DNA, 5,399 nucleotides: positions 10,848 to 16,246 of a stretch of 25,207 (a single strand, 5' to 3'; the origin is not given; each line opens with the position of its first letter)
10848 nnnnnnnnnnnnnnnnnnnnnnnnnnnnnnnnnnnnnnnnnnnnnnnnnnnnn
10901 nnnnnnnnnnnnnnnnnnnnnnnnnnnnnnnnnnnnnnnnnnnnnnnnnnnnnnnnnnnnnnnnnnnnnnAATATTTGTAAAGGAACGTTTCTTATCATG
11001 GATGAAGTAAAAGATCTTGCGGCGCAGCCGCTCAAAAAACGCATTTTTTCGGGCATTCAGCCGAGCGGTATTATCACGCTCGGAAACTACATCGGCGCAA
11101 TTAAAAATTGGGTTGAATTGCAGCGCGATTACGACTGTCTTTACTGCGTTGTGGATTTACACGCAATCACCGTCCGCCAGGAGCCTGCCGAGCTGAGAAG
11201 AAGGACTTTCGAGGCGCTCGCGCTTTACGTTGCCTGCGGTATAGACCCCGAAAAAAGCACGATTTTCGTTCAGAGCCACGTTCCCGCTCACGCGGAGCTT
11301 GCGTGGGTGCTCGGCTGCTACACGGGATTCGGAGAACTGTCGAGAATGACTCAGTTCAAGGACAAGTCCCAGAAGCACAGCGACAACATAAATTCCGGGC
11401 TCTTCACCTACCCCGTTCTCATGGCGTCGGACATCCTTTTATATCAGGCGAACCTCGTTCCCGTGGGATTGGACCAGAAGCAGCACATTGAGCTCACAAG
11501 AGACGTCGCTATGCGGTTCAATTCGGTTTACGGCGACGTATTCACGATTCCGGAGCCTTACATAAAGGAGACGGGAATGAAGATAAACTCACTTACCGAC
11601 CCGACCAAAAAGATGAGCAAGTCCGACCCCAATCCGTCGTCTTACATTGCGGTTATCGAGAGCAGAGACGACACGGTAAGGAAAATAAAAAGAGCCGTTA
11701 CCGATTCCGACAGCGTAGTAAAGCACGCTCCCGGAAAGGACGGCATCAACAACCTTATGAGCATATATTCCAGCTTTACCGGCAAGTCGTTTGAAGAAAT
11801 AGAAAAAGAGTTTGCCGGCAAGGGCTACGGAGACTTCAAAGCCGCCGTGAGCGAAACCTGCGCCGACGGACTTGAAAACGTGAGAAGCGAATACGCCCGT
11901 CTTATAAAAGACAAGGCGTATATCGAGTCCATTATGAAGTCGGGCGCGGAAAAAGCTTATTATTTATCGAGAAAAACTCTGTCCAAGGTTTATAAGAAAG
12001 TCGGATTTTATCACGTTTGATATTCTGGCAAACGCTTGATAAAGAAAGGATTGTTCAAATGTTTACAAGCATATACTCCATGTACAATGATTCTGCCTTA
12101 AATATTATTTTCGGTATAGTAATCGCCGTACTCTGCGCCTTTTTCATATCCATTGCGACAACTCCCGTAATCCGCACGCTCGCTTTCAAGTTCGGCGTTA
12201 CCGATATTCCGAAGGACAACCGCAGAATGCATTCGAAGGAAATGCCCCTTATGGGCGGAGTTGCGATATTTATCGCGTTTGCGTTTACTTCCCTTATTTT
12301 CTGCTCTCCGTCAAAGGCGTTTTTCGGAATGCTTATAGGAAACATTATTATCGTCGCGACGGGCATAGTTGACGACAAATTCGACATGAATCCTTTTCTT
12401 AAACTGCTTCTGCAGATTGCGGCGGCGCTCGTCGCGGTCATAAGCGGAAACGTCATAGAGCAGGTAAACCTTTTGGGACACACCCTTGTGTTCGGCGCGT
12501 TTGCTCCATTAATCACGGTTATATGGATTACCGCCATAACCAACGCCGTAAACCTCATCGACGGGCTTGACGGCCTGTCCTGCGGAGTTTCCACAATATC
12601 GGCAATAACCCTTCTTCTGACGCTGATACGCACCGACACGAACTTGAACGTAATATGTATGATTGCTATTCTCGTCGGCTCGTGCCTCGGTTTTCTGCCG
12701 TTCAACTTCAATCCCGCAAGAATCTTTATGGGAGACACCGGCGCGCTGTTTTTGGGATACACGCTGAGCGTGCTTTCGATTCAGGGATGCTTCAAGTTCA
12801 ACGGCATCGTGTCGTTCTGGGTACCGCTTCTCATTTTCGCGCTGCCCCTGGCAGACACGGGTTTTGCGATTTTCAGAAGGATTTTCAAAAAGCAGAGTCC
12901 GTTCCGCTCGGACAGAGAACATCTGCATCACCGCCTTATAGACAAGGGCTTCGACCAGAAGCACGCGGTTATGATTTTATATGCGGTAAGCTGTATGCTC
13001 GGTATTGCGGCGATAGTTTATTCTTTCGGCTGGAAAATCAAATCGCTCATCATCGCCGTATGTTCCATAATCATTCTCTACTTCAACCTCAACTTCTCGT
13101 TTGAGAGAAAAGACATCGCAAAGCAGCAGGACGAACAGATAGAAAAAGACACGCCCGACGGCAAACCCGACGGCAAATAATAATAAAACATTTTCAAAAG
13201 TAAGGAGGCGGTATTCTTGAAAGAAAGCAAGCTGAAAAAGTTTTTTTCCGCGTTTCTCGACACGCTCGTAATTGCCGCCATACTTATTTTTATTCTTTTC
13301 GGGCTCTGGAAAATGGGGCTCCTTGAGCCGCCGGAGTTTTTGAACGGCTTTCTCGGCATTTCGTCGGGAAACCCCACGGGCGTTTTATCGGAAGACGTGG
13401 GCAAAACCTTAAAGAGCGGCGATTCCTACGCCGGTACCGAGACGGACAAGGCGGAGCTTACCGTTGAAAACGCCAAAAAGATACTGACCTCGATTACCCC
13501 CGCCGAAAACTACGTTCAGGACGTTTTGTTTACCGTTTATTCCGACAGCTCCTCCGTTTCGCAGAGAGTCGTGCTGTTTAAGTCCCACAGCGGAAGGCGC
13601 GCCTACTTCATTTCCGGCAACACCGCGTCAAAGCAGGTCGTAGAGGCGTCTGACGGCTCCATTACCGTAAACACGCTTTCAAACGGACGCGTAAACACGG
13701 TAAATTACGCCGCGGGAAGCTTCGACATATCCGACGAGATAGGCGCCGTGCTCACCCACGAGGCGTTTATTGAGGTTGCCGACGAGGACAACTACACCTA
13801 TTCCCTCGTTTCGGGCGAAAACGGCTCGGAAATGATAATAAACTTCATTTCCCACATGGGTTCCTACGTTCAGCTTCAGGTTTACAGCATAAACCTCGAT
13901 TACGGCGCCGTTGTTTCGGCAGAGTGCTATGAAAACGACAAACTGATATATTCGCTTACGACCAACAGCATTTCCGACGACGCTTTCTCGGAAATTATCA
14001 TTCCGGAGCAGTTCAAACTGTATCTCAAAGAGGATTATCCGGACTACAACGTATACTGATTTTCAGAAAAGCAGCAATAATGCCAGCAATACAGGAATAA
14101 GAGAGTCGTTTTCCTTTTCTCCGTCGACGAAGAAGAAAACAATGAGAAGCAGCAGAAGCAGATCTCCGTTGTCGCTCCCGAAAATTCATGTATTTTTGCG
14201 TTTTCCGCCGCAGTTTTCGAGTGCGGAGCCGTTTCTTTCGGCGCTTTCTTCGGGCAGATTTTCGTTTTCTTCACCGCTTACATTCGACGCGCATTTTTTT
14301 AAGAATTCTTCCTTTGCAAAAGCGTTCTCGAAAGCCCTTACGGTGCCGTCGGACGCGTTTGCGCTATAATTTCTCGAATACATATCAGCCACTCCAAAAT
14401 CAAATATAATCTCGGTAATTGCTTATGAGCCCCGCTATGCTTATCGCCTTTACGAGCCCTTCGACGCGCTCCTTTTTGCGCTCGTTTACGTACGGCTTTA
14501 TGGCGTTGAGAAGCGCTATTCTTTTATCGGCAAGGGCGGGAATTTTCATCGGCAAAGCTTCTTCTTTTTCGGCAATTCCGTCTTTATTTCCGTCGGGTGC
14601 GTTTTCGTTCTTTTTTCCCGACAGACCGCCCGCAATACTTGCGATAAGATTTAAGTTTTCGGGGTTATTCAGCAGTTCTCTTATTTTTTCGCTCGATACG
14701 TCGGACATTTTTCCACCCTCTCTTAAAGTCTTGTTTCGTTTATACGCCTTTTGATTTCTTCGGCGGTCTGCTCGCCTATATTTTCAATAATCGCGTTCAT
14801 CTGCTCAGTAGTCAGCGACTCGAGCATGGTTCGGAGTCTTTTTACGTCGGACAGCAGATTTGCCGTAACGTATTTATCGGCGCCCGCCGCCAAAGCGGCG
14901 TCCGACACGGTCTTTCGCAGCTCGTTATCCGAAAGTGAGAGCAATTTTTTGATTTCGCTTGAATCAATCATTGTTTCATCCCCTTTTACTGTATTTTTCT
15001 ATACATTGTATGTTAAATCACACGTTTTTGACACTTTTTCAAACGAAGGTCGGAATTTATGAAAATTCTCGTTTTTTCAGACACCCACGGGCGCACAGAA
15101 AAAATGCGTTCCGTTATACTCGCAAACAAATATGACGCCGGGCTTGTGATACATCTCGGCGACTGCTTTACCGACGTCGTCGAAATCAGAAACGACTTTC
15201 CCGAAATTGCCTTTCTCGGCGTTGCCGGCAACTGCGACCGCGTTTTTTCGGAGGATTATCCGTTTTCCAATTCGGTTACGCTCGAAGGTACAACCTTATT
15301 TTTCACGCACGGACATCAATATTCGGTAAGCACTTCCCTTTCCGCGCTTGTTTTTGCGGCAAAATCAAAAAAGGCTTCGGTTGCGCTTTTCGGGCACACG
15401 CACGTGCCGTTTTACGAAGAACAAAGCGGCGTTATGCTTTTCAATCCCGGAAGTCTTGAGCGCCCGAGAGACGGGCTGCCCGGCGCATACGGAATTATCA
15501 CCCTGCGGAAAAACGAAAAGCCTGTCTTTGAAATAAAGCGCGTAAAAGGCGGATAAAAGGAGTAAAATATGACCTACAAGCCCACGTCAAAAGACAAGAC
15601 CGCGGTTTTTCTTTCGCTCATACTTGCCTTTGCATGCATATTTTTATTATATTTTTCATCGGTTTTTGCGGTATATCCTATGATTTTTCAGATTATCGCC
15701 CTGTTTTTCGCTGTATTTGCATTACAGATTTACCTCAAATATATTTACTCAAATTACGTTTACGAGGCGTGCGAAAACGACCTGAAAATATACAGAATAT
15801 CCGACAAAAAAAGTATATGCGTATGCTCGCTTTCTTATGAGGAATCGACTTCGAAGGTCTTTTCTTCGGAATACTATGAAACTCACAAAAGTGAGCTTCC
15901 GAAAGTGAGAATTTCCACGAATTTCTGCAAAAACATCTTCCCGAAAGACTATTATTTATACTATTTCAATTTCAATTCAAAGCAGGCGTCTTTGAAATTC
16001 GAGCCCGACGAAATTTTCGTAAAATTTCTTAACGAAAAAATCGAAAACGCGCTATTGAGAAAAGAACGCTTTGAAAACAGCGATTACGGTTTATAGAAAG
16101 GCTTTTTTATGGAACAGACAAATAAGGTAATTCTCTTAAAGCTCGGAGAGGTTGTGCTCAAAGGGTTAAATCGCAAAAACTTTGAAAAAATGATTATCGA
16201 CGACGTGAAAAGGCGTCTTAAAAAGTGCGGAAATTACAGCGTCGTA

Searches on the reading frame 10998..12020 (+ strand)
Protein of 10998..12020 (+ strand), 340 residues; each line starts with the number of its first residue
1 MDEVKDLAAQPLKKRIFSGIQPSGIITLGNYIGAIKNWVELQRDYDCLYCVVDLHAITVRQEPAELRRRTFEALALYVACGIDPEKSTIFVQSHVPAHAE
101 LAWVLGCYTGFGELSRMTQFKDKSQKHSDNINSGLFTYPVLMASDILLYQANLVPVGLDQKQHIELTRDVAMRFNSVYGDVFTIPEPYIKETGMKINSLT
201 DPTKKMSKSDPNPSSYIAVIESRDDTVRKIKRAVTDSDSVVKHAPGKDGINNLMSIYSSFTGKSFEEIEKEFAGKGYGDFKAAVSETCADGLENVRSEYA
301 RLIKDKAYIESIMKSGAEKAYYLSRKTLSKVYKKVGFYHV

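Call 50: search_protein_families(library=ncbifam, proteins=[window:10998-12020:+], max_evalue=0.00001)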
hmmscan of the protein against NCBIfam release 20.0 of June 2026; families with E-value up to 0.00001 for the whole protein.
window:10998-12020:+ (340 aa): 11 families
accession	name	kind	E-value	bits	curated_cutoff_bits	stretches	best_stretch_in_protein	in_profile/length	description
TIGR00233.1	trpS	equivalog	4.7e-107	358.1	176.75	1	13-337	2-328/328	tryptophan--tRNA ligase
NF009207.0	PRK12556.1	equivalog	1.1e-72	244.7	479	1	13-337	3-331/332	tryptophan--tRNA ligase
NF008923.0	PRK12284.1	equivalog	1.8e-68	231.3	597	1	14-337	3-331/431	tryptophan--tRNA ligase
NF008922.0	PRK12283.1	equivalog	2.4e-67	227.6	572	2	13-180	3-173/400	tryptophan--tRNA ligase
NF008925.0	PRK12285.1-2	equivalog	9.5e-20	70.9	451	1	13-260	62-303/365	tryptophan--tRNA ligase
NF008926.0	PRK12285.1-3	equivalog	4.1e-17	62.2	320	1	15-176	67-230/429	tryptophan--tRNA ligase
NF006330.0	PRK08560.1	equivalog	1.5e-16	60.4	220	1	2-237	21-252/342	tyrosine--tRNA ligase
NF008927.0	PRK12285.1-4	equivalog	4.8e-11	42.3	478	1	12-258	72-310/385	tryptophan--tRNA ligase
NF008928.0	PRK12285.1-5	equivalog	1.7e-09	36.8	891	1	18-174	97-252/530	tryptophan--tRNA ligase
TIGR00234.1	tyrS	equivalog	1.8e-08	33.9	113.8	1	114-239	148-274/406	tyrosine--tRNA ligase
NF008924.0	PRK12285.1-1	equivalog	2.6e-06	26.9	644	1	17-268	77-315/381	tryptophan--tRNA ligase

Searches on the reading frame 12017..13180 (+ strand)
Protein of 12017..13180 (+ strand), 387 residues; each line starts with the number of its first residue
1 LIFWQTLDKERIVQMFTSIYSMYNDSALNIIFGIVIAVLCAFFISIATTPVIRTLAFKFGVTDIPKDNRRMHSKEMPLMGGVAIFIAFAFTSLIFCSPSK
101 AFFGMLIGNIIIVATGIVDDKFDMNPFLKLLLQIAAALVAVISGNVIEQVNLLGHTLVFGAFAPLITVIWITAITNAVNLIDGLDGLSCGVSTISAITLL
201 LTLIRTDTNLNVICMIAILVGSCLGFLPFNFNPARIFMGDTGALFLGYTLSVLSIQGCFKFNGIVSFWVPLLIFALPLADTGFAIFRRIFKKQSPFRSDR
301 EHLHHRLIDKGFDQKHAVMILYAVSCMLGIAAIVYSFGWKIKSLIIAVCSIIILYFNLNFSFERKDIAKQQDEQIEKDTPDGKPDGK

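Call 50: search_protein_families(library=ncbifam, proteins=[window:12017-13180:+], max_evalue=0.00001)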
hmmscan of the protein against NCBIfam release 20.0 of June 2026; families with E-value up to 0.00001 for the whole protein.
window:12017-13180:+ (387 aa): 3 families
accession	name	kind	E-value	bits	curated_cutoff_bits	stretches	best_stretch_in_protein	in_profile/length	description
TIGR02380.1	ECA_wecA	exception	2e-47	162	326.05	1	37-348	3-320/346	UDP-N-acetylglucosamine--undecaprenyl-phosphate N-acetylglucosaminephosphotransferase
NF053644.1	MraY_archaea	equivalog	6.4e-30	104.6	450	1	123-332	147-339/340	pseudomurein biosynthesis MraY family phospho-N-acetylmuramoyl-pentapeptide-transferase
TIGR00445.1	mraY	equivalog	1.6e-20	73.8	192.05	1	50-334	10-316/321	phospho-N-acetylmuramoyl-pentapeptide-transferase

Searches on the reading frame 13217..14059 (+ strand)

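Call 6: search_protein_families(library=pfam, proteins=[window:13217-14059:+], max_evalue=1)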
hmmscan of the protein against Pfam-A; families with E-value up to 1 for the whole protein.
window:13217-14059:+ (280 aa): 2 families
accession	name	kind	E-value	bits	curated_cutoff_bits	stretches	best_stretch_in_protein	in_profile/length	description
PF21011.2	CetZ_C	-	0.078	12.8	21.6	1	132-172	24-65/180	Tubulin-like CetZ, C-terminal domain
PF17919.7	RT_RNaseH_2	-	0.13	12.8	29.8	1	76-133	2-62/100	RNase H-like domain found in reverse transcriptase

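Call 7: search_protein_families(library=ncbifam, proteins=[window:13217-14059:+], max_evalue=1)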
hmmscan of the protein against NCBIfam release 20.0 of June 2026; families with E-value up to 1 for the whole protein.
window:13217-14059:+ (280 aa): 0 families

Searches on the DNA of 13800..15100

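Call 56: search_rna_families(source=window, start=13800, end=15100, threshold=evalue, max_evalue=1)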
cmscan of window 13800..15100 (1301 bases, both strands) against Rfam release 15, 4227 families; matches with E-value up to 1: 0.
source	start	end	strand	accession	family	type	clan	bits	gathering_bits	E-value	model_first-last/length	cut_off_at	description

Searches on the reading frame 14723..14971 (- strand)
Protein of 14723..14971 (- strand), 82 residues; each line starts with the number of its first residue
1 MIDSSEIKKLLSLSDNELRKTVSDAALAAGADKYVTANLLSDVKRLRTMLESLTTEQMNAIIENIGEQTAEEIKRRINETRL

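Call 6: search_protein_families(library=pfam, proteins=[window:14723-14971:-], max_evalue=1)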
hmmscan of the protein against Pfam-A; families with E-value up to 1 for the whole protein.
window:14723-14971:- (82 aa): 7 families
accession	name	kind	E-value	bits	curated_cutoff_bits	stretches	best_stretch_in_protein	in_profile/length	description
PF14674.12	FANCI_S1-cap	-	0.042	14.2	28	1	42-64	13-35/53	FANCI solenoid 1 cap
PF24531.2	ANC1_spectrin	-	0.047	14.5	27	1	40-80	37-74/95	Nuclear anchorage protein 1, spectrin repeat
PF14098.11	SSPI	-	0.049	14.2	27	1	59-80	5-26/65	Small, acid-soluble spore protein I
PF04883.17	HK97-gp10_like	-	0.1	14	21.4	0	45-78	6-38/78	Bacteriophage HK97-gp10, putative tail-component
PF01858.22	RB_A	-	0.1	12.9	25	1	38-80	5-50/196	Retinoblastoma-associated protein A domain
PF03118.21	RNA_pol_A_CTD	-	0.11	12.7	23.8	1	51-78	40-66/67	Bacterial RNA polymerase, alpha chain C terminal domain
PF00107.32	ADH_zinc_N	-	0.12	12.8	31.8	1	24-71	28-73/129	Zinc-binding dehydrogenase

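Call 7: search_protein_families(library=ncbifam, proteins=[window:14723-14971:-], max_evalue=1)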
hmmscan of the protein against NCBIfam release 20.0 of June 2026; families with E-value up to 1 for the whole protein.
window:14723-14971:- (82 aa): 1 family
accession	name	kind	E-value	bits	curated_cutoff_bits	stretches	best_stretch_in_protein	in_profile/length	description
NF009194.0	PRK12542.1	equivalog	0.053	13.7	211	1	6-69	50-107/185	RNA polymerase sigma factor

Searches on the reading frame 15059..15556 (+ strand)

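Call 6: search_protein_families(library=pfam, proteins=[window:15059-15556:+], max_evalue=1)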
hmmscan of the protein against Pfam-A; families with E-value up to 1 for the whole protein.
window:15059-15556:+ (165 aa): 2 families
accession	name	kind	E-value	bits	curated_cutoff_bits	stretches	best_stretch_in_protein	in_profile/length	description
PF12850.12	Metallophos_2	-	1.3e-31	110.2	27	1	1-151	1-153/154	Calcineurin-like phosphoesterase superfamily domain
PF00149.33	Metallophos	-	6.7e-08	33.6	21.5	1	1-86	1-116/191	Calcineurin-like phosphoesterase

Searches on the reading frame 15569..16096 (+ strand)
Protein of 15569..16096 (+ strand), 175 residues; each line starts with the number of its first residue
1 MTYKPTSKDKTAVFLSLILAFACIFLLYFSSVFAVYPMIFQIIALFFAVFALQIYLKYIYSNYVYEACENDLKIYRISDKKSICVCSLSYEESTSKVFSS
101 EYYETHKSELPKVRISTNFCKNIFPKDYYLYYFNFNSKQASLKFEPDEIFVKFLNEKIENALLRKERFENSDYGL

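Call 6: search_protein_families(library=pfam, proteins=[window:15569-16096:+], max_evalue=1)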
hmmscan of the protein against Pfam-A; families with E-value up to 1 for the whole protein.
window:15569-16096:+ (175 aa): 2 families
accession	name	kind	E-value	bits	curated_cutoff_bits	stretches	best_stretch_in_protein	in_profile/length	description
PF13829.11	DUF4191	-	0.16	11.8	30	1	2-70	14-83/219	Domain of unknown function (DUF4191)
PF02949.25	7tm_6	-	0.96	8.9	25.8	0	12-69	200-257/313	7tm Odorant receptor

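Call 7: search_protein_families(library=ncbifam, proteins=[window:15569-16096:+], max_evalue=1)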
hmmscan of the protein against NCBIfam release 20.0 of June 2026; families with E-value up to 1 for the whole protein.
window:15569-16096:+ (175 aa): 1 family
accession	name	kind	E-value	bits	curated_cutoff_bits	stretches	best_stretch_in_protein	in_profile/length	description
NF041635.1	STM3941_fam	subfamily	0.1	12.5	40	1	10-61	6-55/157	STM3941 family protein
